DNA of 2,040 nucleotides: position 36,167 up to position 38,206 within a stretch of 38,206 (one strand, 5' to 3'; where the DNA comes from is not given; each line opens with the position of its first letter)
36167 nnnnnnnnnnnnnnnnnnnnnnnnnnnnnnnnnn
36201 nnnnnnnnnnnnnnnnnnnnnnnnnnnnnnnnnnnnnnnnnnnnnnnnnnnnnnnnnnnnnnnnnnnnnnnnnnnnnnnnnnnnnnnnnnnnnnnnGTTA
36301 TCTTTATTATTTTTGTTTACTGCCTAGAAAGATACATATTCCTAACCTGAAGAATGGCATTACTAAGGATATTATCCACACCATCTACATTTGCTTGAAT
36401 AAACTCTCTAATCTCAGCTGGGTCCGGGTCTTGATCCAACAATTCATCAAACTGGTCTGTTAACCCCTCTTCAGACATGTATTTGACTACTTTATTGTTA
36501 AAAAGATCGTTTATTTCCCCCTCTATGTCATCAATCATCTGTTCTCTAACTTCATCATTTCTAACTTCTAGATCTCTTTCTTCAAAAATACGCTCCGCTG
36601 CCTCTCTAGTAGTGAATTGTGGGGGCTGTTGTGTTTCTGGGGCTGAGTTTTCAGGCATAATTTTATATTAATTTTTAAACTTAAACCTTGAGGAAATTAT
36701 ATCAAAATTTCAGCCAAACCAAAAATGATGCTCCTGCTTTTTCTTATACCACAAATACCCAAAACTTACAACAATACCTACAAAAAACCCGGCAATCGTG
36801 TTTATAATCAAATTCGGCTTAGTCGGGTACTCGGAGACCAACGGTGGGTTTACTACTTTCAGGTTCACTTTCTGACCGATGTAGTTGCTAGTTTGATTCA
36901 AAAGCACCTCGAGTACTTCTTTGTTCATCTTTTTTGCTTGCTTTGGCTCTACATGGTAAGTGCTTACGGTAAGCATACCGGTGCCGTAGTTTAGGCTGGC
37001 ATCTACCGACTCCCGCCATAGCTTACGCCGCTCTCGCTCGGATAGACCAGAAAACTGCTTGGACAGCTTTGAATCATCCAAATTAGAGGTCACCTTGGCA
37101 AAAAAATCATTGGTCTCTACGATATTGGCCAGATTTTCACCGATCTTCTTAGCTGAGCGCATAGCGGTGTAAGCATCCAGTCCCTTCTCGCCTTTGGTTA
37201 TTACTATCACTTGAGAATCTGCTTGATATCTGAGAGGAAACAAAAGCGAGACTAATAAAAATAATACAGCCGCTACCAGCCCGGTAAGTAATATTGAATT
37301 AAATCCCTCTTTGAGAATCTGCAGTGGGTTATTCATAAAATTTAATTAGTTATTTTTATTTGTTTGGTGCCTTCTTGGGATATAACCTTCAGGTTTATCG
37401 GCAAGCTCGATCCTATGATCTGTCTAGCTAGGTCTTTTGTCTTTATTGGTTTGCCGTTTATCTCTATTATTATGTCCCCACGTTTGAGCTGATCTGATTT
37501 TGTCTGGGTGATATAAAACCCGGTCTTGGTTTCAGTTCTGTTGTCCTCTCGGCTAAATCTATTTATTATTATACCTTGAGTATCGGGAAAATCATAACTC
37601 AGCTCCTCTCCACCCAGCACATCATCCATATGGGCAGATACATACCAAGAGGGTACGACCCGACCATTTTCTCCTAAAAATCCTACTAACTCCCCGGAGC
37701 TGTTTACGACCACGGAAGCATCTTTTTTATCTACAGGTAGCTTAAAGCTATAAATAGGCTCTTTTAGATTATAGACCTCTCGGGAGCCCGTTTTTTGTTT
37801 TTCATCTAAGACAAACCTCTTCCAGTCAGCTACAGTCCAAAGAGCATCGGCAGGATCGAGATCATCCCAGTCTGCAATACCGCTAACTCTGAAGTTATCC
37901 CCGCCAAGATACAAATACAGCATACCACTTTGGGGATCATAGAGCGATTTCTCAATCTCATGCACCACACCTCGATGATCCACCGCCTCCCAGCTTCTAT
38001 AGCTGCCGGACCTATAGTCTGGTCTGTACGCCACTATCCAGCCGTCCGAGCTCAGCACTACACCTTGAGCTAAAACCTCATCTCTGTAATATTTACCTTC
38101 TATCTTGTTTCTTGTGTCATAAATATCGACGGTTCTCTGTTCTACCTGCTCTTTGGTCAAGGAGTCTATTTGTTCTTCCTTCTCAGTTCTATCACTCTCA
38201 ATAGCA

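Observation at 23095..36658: Duplicated two-gene module: ~100-aa helical protein plus giant hyper-acidic membrane-hairpin protein (candidate undescribed CPR envelope system)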

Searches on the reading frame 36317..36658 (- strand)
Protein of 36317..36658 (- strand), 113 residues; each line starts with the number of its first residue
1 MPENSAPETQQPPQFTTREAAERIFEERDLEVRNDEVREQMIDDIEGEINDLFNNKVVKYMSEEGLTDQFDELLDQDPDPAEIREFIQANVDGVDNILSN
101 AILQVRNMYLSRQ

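Call 4: search_protein_families(library=pfam, proteins=[window:36317-36658:-], max_evalue=0.1)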
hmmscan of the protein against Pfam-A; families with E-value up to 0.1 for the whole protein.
window:36317-36658:- (113 aa): 0 families

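Call 5: search_protein_families(library=ncbifam, proteins=[window:36317-36658:-], max_evalue=0.1)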
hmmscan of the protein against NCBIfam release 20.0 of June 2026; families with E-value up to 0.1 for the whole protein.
window:36317-36658:- (113 aa): 3 families
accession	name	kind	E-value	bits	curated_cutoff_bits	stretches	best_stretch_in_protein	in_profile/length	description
TIGR01617.1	arsC_related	subfamily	0.013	15.7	75.05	1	55-101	13-59/117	Spx/MgsR family RNA polymerase-binding regulatory protein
NF003107.0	PRK04028.1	equivalog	0.014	13.8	456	1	20-105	424-504/630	Glu-tRNA(Gln) amidotransferase subunit GatE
NF004012.0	PRK05477.1-2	equivalog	0.032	13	338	1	23-104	274-356/481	Asp-tRNA(Asn)/Glu-tRNA(Gln) amidotransferase subunit GatB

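Call 60: find_encoding_contigs(protein=window:36317-36658:-, flank=10000, max_places=3)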
Protein window:36317-36658:- (113 aa): 1 contig read that carries it; 1 place shown.
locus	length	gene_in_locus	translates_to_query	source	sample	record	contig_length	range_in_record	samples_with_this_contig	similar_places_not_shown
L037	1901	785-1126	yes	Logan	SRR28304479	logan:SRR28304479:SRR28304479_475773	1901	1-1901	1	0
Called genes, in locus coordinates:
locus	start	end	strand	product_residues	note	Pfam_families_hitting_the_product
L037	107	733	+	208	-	-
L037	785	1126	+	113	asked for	-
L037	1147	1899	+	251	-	?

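Call 97: search_protein_families(library=phrogs, proteins=[window:36317-36658:-], max_evalue=0.01)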
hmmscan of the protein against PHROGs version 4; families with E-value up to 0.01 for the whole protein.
window:36317-36658:- (113 aa): 0 families

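Call 115: search_protein_families(library=padloc, proteins=[window:36317-36658:-], max_evalue=0.01)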
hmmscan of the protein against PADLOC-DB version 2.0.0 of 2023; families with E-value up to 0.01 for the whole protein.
window:36317-36658:- (113 aa): 1 family
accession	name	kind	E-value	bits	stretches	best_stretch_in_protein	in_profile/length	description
PDLC01680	Cas13-ApeA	-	0.0093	13.9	1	35-109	71-137/175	Cas13-ApeA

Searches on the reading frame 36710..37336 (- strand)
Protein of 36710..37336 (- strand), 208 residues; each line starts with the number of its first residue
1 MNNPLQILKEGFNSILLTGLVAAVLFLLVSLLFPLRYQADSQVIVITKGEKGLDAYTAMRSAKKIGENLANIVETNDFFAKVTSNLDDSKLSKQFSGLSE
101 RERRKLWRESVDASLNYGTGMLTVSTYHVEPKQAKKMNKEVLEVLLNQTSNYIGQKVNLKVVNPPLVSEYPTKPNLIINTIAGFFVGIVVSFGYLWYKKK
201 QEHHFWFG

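Call 4: search_protein_families(library=pfam, proteins=[window:36710-37336:-], max_evalue=0.1)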
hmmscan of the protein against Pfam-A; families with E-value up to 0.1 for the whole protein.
window:36710-37336:- (208 aa): 4 families
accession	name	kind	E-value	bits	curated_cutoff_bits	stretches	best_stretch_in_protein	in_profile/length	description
PF02706.20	Wzz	-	0.0045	17.7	25.5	1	6-85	10-90/91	Chain length determinant protein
PF13807.11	GNVR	-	0.0046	17.3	27.7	1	145-198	23-80/82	G-rich domain on putative tyrosine kinase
PF12822.12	ECF_trnsprt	-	0.015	15.7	30.7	0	176-208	71-103/169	ECF transporter, substrate-specific component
PF16238.11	DUF4897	-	0.041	14.2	28.6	1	87-164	45-121/157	Domain of unknown function (DUF4897)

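Call 5: search_protein_families(library=ncbifam, proteins=[window:36710-37336:-], max_evalue=0.1)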
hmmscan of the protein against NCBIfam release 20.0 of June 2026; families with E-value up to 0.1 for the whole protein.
window:36710-37336:- (208 aa): 6 families
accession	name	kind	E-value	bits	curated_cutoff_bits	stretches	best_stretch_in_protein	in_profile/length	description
TIGR01006.1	polys_exp_MPA1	subfamily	3.7e-08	33.1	296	1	7-192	16-190/226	CspC family polysaccharide chain length determinant protein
TIGR03007.1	pepcterm_ChnLen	equivalog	8.4e-05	21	278.85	1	153-194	390-431/498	XrtA system polysaccharide chain length determinant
TIGR03017.1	EpsF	equivalog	8.5e-05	21.4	422.75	0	6-50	8-52/444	chain length determinant protein EpsF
TIGR00984.1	3a0801s03tim44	subfamily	0.036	13.1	552.35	1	55-158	89-181/376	mitochondrial import inner membrane, translocase subunit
TIGR01010.1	BexC_CtrB_KpsE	subfamily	0.05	12.7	437.5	1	94-148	104-162/362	polysaccharide export inner-membrane protein, BexC/CtrB/KpsE family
TIGR04402.2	mob_CxxC_CxxC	subfamily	0.098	12.9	70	0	12-111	56-152/180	mobilome CxxCx(11)CxxC protein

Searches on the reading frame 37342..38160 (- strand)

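Call 4: search_protein_families(library=pfam, proteins=[window:37342-38160:-], max_evalue=0.1)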
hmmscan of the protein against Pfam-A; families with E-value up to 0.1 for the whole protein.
window:37342-38160:- (272 aa): 5 families
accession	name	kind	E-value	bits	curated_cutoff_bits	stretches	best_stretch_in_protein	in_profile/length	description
PF17820.7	PDZ_6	-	0.00062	19.9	27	1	225-249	16-40/54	PDZ domain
PF00595.29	PDZ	-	0.0056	17.5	23.2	1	223-241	42-59/81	PDZ domain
PF13180.12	PDZ_2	-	0.042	14.6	27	1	223-245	28-50/80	PDZ domain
PF25527.1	GBD-like_ZMIZ1_ZMIZ2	-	0.052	14.4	26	0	232-271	69-107/126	ZMIZ1/ZMIZ2 GBD-like domain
PF14685.13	PDZ_Tricorn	-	0.068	13.6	25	0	225-265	40-82/88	Tricorn protease PDZ domain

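Call 5: search_protein_families(library=ncbifam, proteins=[window:37342-38160:-], max_evalue=0.1)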
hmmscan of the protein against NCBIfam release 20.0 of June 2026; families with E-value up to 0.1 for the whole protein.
window:37342-38160:- (272 aa): 2 families
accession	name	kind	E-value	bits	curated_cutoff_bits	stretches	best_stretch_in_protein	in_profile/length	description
TIGR02037.1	degP_htrA_DO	subfamily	0.014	14.4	416.2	1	224-271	276-326/434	Do family serine endopeptidase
TIGR02860.1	spore_IV_B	equivalog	0.022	13.7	305.25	1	209-268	115-174/402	SpoIVB peptidase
